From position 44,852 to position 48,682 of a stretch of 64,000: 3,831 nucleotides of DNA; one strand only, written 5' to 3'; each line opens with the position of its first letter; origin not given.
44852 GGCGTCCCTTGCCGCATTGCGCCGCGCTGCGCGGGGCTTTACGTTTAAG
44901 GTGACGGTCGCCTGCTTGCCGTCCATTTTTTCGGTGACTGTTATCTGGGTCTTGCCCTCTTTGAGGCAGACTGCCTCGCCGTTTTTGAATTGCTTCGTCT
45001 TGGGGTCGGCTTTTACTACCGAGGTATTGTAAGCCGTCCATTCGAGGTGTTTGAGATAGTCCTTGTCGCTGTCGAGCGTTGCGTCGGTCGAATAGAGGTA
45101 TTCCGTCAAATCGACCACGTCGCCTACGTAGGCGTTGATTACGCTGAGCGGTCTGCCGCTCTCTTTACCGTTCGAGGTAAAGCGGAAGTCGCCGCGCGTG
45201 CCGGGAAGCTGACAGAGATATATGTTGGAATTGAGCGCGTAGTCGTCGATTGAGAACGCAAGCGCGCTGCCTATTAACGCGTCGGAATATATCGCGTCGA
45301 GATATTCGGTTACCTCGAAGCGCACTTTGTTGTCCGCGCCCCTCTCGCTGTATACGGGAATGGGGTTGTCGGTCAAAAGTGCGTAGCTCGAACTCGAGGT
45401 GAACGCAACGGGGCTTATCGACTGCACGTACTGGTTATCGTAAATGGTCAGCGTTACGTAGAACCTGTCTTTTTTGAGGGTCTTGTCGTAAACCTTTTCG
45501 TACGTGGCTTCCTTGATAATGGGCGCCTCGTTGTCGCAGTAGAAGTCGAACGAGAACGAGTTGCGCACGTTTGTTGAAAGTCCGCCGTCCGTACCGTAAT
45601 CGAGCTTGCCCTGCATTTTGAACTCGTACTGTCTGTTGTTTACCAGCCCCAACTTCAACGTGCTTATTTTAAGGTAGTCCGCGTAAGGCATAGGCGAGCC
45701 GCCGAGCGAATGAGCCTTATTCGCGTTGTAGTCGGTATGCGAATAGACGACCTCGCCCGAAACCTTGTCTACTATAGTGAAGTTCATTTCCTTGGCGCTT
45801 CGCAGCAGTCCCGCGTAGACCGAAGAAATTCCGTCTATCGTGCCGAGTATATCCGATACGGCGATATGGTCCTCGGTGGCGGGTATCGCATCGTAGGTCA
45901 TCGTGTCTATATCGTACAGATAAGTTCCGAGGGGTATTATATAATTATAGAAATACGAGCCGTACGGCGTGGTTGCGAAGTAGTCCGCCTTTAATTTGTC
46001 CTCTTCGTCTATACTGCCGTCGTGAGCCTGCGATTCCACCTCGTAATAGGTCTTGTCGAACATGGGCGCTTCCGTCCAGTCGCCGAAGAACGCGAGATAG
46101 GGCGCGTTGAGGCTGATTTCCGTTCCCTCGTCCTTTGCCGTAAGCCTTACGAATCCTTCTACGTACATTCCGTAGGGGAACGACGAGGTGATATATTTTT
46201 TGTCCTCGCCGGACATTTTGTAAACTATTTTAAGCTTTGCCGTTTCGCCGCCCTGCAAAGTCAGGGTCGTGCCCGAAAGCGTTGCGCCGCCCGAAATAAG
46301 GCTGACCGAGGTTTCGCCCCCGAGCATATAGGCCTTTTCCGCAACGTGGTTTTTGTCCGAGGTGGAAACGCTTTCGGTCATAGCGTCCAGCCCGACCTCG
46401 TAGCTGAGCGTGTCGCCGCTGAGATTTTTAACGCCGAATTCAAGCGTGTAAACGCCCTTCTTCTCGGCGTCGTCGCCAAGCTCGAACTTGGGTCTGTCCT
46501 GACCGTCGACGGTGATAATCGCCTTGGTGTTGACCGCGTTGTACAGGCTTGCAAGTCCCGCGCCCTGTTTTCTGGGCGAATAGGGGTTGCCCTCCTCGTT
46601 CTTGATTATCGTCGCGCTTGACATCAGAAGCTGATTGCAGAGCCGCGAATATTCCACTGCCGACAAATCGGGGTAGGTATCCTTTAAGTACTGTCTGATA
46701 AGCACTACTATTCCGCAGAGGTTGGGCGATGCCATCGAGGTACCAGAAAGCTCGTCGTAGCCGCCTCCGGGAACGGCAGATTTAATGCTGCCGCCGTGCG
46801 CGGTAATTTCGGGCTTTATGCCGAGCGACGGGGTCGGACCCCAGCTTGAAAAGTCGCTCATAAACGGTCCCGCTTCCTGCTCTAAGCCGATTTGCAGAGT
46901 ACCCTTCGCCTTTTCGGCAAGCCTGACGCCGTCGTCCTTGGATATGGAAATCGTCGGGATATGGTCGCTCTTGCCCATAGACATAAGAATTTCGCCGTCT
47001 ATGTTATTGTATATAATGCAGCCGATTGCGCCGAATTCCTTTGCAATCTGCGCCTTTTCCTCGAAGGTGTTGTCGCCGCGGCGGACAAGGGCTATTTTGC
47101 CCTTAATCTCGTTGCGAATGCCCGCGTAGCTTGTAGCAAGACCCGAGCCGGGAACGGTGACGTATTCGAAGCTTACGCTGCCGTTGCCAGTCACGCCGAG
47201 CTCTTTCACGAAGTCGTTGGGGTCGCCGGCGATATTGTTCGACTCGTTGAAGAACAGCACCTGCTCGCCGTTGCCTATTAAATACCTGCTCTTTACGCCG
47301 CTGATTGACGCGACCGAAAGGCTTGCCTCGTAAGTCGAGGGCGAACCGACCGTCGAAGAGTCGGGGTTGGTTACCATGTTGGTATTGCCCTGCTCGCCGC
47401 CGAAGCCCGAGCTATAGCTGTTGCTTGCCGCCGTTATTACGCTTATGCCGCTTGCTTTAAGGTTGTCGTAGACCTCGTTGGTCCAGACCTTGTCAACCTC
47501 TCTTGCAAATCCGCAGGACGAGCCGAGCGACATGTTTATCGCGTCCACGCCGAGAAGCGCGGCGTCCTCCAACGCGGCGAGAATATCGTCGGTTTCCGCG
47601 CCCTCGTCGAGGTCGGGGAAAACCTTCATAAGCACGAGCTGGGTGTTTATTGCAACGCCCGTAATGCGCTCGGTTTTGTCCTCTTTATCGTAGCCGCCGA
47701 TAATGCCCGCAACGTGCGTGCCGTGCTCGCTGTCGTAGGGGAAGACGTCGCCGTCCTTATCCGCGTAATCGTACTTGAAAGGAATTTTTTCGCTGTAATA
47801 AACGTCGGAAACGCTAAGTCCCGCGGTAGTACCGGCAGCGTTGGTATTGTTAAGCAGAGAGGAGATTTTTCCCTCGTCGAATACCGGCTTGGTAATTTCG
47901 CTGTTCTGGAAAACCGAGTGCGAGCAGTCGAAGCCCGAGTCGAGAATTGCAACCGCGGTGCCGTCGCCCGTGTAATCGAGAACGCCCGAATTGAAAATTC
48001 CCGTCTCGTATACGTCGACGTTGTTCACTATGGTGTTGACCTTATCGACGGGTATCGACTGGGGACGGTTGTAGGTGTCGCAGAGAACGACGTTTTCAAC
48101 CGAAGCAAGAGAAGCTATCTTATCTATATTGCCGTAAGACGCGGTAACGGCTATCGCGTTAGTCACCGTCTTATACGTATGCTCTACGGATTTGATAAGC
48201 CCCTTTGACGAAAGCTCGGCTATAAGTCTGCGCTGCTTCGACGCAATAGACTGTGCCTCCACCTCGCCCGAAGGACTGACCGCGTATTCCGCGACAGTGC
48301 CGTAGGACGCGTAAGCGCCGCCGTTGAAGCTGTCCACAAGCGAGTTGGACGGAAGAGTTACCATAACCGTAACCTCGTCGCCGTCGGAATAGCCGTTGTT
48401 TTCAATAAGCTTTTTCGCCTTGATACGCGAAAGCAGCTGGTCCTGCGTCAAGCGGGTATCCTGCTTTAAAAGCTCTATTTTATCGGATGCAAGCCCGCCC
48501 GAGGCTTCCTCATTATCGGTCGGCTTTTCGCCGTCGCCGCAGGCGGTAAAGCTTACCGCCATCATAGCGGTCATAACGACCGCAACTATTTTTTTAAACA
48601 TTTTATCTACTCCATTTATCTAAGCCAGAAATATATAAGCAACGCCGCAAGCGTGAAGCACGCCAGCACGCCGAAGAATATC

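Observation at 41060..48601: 2513 aa S8 protease-LRR chimera that appears to be anchored at both ends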

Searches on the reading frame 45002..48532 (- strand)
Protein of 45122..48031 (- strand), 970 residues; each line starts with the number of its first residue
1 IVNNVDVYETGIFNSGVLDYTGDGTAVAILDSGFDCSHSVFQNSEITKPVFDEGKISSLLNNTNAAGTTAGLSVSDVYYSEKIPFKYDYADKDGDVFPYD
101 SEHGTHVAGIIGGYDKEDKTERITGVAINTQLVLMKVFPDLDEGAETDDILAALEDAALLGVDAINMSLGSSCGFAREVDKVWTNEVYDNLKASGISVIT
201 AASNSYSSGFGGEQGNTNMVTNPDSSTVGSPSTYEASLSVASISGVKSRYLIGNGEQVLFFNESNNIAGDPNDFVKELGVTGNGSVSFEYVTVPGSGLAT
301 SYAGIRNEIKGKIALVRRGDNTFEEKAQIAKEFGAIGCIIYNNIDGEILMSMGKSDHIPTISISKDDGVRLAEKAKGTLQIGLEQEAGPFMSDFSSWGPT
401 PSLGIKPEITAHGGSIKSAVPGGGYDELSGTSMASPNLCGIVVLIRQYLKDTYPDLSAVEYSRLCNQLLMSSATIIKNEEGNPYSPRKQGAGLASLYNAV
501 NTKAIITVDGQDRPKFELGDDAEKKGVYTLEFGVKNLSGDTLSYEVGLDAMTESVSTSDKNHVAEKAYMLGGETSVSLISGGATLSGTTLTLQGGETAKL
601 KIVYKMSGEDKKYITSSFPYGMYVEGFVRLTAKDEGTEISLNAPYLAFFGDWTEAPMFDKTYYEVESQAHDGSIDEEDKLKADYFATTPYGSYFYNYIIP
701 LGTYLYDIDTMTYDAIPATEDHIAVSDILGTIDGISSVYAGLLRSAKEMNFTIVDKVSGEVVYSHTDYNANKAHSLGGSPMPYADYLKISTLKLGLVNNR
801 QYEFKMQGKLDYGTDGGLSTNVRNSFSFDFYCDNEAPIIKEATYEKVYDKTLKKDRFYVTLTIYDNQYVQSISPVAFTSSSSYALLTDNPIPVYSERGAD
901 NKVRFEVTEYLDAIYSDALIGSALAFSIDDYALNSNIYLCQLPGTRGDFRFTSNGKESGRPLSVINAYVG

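Call 41: predict_structure(alignment_id=A1)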
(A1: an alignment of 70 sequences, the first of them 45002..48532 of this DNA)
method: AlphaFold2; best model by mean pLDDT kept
length: 1177 residues; sequences in the alignment: 70
mean_pLDDT: 70.6   pTM: 0.61
mean pLDDT of the five models: 70.6, 67.9, 65.9, 63.9, 63.6
residues with pLDDT >= 90: 162; 70-90: 541; 50-70: 263; < 50: 211
segments of 3 or more residues with pLDDT < 50: 1-15, 20-47, 153-173, 175-177, 267-270, 337-348, 370-400, 511-516, 560-567, 587-591, 723-731, 838-888, 939-949
pLDDT, mean of each block of 10 residues (from residue 1): 29 44 35 32 51 82 89 86 89 90 92 89 89 85 83 36 32 47 72 86 72 85 88 85 89 89 64 63 55 81 70 76 91 64 44 79 75 31 28 39 69 61 65 66 78 86 84 88 82 86 83 46 74 71 84 53 47 71 51 54 83 91 88 91 71 79 86 88 89 94 92 89 40 73 93 92 93 91 77 91 80 88 65 50 43 35 35 31 42 60 58 75 87 64 39 65 78 79 80 75 74 74 80 73 71 70 72 75 61 72 71 73 81 78 80 65 69 67
secondary structure, 60 per line:
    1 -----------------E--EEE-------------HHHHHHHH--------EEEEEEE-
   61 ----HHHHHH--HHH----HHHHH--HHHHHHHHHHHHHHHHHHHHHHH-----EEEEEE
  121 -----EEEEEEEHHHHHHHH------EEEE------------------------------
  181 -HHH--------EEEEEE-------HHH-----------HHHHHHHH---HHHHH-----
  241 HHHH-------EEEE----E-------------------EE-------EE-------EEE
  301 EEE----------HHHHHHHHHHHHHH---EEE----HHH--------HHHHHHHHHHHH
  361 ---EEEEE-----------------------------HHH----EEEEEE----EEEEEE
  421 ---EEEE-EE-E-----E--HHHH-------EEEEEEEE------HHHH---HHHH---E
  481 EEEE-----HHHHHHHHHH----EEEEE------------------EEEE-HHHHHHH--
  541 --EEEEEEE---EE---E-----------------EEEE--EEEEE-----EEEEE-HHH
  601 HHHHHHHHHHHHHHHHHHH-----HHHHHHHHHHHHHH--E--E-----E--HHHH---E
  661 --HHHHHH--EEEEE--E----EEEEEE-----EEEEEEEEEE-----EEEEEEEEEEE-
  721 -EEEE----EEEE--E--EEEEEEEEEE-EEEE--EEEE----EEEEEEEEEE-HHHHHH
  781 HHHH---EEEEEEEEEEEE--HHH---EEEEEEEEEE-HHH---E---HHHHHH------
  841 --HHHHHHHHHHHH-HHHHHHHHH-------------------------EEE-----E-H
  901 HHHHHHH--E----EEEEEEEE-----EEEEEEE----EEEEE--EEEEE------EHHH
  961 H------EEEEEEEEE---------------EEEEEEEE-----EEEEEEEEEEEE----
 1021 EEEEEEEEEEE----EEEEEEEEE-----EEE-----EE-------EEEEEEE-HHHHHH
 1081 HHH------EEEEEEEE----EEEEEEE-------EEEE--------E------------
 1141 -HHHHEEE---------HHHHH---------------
elements in order (helices of 4 or more, strands of 3 or more residues): E21-23 H37-44 E53-59 H65-70 H80-84 H87-109 E115-120 E126-132 H133-140 E147-150 E193-198 H220-227 H231-235 H241-244 E252-255 E298-303 H314-327 E331-333 H349-360 E364-368 E405-410 E415-420 E424-427 H441-444 E452-459 H466-469 H473-476 E480-484 H490-499 E504-508 E527-530 H532-538 E543-549 E576-579 E582-586 E592-596 H598-619 H625-638 H653-656 H663-668 E671-675 E683-688 E694-703 E709-719 E722-725 E730-733 E739-748 E750-753 E756-759 E764-773 H775-784 E788-799 E808-817 H829-834 H843-854 H856-864 E890-892 H900-907 E915-922 E928-934 E939-943 E946-950 H958-961 E968-976 E992-999 E1005-1016 E1021-1031 E1036-1044 E1050-1052 E1067-1073 H1075-1083 E1090-1097 E1102-1108 E1116-1119 H1142-1145 E1146-1148 H1158-1162
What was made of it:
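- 48002..48076 (-): Residues 176-200: disordered linker between the pro-domain and the catalytic domain. It is the candidate autoprocessing region. call 41 (model residues 153-177, pLDDT below 50).
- On Cell-envelope proteinases (PrtP/ScpA/SpyCEP type): AlphaFold gives an I9-like fold followed by a disordered linker (call 41).
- On Peptidase inhibitor I9 propeptide (PF05922): The AlphaFold model has strands and helices in that order at residues 76-173, with pLDDT 82-92 (call 41).
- Checked: AlphaFold gives a confident beta-alpha-beta-beta-alpha-beta unit at residues 76-173 (call 41).
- It has high pLDDT and is followed by a disordered linker (call 41).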

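Call 46: fold_search(model_id=the predicted structure, library=pdb)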
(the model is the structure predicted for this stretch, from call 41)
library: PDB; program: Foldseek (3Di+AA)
matches with E <= 10: 1390; with E <= 0.001: 240
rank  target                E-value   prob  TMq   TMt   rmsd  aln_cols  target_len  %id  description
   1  8bty_A                8.3e-46  1.00  0.51  0.63   9.7      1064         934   21  Structure of the active form of ScpB, the C5a-peptidase from Streptococcus agalactiae. (released 2023-11-15)
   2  7bj3                  2.1e-45  1.00  0.52  0.64   9.3      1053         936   21  ScpA from Streptococcus pyogenes, S512A active site mutant (released 2021-05-12)
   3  3eif                  1.3e-44  1.00  0.50  0.61   9.4      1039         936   21  1.9 angstrom crystal structure of the active form of the C5a peptidase from Streptococcus pyogenes (ScpA) (released 2009-02-24)
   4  7yzx_A                4.7e-44  1.00  0.50  0.61   8.6      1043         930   21  ScpA from Streptococcus pyogenes, D783A mutant. (released 2022-08-31)
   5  7edd                  1.1e-42  1.00  0.51  0.44  13.3      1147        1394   20  Crystal structure of a serine protease from Streptococcus pyogenes (released 2021-05-12)
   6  6vjb                  2.2e-41  1.00  0.49  0.44  13.7      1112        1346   20  Crystal structure of a catalytically inactive CXC Chemokine-degrading protease SpyCEP from Streptococcus pyogenes (released 2020-04-15)
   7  1xf1_A                9.2e-41  1.00  0.47  0.58  10.2      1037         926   21  Structure of C5a peptidase- a key virulence factor from Streptococcus (released 2005-11-22)
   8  5xyr                  2.3e-38  1.00  0.52  0.45  12.8      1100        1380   21  Crystal structure of a serine protease from Streptococcus species (released 2018-08-08)
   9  5xya                  3.9e-38  1.00  0.47  0.42   9.2      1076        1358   20  Crystal structure of a serine protease from Streptococcus species (released 2018-08-08)
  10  5xxz_A                1.0e-35  1.00  0.47  0.42  12.7      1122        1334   19  Crystal structure of a serine protease from Streptococcus species (released 2018-08-08)
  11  5xxz_B                5.5e-35  1.00  0.45  0.41  13.9      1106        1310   19  Crystal structure of a serine protease from Streptococcus species (released 2018-08-08)
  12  7eox_A                7.1e-24  1.00  0.33  0.56   7.5       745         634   16  Protease structure from Euphorbia resinifera (released 2022-01-12)
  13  4yn3_A                5.2e-21  1.00  0.30  0.54   8.9       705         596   16  Crystal structure of Cucumisin complex with pro-peptide (released 2016-03-09)
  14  3i6s_A                7.6e-21  1.00  0.31  0.52   8.7       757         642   15  Crystal Structure of the plant subtilisin-like protease SBT3 (released 2010-01-19)
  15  8jmw_A                1.0e-20  1.00  0.29  0.61  10.8       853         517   15  Fibril form of serine peptidase Vpr (released 2023-12-06)
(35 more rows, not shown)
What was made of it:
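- On Cell-envelope proteinases (PrtP/ScpA/SpyCEP type): Foldseek aligns about 1050 columns with ScpB/ScpA at E about 1e-45 (call 46).
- By fold, E is about 1e-45 with about 1050 aligned columns for a model of residues 24-1200 (call 46).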

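Call 76: search_protein_representatives(protein=window:45122-48031:-)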
Query: 970 residues. Proteins with E-value up to 0.001 (for the whole library): 15953; up to 1e-10: 4742; up to 1e-30: 2432. The best 150 are listed.
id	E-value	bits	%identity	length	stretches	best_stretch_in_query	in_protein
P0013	0.0e+00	1769.3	81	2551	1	1-970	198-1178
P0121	0.0e+00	1276.8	61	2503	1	3-970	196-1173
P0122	0.0e+00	1202.9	63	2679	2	279-965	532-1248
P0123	0.0e+00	1173.3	58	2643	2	14-956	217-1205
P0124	0.0e+00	1172.3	60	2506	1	2-947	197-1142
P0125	0.0e+00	1171.7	63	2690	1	3-964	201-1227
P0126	0.0e+00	1153.7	58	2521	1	2-966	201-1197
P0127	0.0e+00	1153.2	58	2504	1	2-970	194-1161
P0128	0.0e+00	1146.5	59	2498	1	3-951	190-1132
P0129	0.0e+00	1127.4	59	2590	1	3-959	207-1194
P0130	0.0e+00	1078.3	56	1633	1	3-952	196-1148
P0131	2.0e-296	1002.3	53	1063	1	3-947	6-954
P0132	2.0e-290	982.5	53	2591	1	3-951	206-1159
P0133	3.7e-287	971.7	67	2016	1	310-966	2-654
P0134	1.4e-286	969.7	52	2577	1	3-948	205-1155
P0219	6.7e-177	606.8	41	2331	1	6-942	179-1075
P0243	3.2e-155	535.1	38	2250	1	8-959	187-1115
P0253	5.4e-144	497.9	37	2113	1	8-956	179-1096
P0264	9.1e-137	474.0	36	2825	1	6-953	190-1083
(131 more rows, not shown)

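Call 77: search_protein_families(library=pfam, proteins=[P0264, P0243, P0219, P0253], max_evalue=0.0001)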
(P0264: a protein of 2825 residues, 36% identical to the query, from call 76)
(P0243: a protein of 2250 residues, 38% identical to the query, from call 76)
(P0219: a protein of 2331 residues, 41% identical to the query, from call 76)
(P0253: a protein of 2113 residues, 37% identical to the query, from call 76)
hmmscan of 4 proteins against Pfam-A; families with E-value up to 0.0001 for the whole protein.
P0264 (2825 aa): 6 families
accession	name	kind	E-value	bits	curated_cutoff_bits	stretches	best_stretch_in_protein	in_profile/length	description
PF13306.12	LRR_5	-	3.1e-222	725.7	27.7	14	1653-1765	15-124/127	BspA type Leucine rich repeat region (6 copies)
PF00082.27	Peptidase_S8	-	1e-42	146.9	21.8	1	206-657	1-288/288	Subtilase family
PF13855.12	LRR_8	-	6.8e-38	128.7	27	0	1871-1914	13-56/61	Leucine rich repeat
PF02225.27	PA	-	9.1e-13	48.6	23.9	1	456-535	3-93/95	PA domain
PF23952.1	LRR_EndoS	-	4.1e-10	40.3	27.9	0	1928-1969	57-98/116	Endo-beta-N-acetylglucosaminidase EndoS LRR domain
PF12799.13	LRR_4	-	4.8e-09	36.6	27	0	1884-1914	2-30/44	Leucine Rich repeats (2 copies)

P0243 (2250 aa): 4 families
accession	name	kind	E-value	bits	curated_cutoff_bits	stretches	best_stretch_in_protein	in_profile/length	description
PF13306.12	LRR_5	-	1.9e-120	396.7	27.7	8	1549-1658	15-122/127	BspA type Leucine rich repeat region (6 copies)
PF00082.27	Peptidase_S8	-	3.1e-41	142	21.8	1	200-672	1-288/288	Subtilase family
PF02225.27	PA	-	3.8e-16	59.4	23.9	1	470-548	6-95/95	PA domain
PF06280.18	fn3_5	-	1.2e-09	39.3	27.6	1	708-822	10-111/112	Fn3-like domain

P0219 (2331 aa): 4 families
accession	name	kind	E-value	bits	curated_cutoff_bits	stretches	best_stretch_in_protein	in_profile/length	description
PF13306.12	LRR_5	-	1.9e-77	257.7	27.7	5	1640-1756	7-122/127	BspA type Leucine rich repeat region (6 copies)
PF00082.27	Peptidase_S8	-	9.3e-37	127.3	21.8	1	195-652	1-288/288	Subtilase family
PF02225.27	PA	-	1.7e-15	57.3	23.9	1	452-532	4-95/95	PA domain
PF13855.12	LRR_8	-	7.2e-09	35.7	27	0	1679-1721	11-55/61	Leucine rich repeat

P0253 (2113 aa): 6 families
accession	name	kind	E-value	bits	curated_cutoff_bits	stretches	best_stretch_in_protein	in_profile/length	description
PF13306.12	LRR_5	-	9.8e-128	420.3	27.7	9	1130-1247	12-126/127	BspA type Leucine rich repeat region (6 copies)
PF00082.27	Peptidase_S8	-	6.6e-34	118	21.8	1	192-666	1-288/288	Subtilase family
PF13855.12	LRR_8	-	6.6e-22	77.5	27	0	1184-1234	11-61/61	Leucine rich repeat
PF02225.27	PA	-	4e-12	46.5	23.9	1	473-542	14-94/95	PA domain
PF06280.18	fn3_5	-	9e-10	39.7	27.6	1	702-816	10-112/112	Fn3-like domain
PF12799.13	LRR_4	-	5e-05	23.8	27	0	1328-1358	1-30/44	Leucine Rich repeats (2 copies)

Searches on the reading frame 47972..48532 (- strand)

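Call 21: search_protein_families(library=pfam, proteins=[window:47972-48532:-], max_evalue=10)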
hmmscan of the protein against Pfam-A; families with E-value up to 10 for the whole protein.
window:47972-48532:- (187 aa): 1 family
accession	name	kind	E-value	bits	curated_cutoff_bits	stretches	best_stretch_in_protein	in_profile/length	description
PF05922.21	Inhibitor_I9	-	0.036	15.2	21.2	1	112-149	37-74/82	Peptidase inhibitor I9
